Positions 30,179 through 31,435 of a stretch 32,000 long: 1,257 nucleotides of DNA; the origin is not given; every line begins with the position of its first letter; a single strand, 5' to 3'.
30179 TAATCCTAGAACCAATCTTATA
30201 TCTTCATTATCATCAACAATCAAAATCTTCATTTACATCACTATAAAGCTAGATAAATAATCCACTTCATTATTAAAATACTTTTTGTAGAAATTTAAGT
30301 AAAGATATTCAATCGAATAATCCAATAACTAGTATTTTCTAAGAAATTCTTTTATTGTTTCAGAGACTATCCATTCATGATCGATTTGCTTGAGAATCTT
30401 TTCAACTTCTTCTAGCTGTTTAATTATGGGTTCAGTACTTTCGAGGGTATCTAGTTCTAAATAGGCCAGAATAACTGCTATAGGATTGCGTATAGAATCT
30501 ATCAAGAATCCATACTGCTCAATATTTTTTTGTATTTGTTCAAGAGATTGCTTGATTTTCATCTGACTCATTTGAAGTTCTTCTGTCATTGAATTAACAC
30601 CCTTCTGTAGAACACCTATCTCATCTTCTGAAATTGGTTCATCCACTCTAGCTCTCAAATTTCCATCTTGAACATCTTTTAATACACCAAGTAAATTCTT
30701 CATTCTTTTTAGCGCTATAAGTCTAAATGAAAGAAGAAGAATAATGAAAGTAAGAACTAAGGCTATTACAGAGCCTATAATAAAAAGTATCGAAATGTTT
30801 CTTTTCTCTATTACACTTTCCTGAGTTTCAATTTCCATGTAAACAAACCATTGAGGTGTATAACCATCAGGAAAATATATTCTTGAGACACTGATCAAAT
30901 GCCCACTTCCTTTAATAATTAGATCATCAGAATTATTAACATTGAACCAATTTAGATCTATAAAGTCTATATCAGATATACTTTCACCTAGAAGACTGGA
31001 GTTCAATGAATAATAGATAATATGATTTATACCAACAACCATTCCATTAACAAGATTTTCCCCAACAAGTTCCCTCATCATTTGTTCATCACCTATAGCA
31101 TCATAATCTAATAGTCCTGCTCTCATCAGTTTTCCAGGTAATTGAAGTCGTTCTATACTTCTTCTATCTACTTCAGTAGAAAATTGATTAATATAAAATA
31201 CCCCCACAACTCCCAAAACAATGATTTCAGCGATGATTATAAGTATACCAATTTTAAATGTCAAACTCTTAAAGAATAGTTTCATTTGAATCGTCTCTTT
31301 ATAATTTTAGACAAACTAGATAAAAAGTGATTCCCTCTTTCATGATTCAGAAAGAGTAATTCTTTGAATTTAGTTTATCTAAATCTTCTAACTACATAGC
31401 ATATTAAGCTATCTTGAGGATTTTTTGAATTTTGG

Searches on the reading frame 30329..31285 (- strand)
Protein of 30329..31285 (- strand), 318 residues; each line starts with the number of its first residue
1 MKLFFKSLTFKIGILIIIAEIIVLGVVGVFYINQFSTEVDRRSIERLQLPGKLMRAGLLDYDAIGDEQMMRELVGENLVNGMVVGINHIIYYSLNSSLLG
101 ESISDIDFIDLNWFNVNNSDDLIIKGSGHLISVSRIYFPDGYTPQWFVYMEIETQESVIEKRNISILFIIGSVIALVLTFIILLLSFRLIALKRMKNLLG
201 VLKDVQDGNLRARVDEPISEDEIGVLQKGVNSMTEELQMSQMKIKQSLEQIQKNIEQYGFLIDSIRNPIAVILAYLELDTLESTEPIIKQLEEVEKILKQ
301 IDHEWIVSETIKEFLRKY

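Call 6: search_protein_families(library=pfam, proteins=[window:30329-31285:-], max_evalue=0.001)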
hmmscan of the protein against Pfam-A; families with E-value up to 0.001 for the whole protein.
window:30329-31285:- (318 aa): 1 family
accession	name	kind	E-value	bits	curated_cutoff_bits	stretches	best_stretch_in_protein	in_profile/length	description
PF00672.30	HAMP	-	4.9e-07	30.4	25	1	192-238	7-52/53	HAMP domain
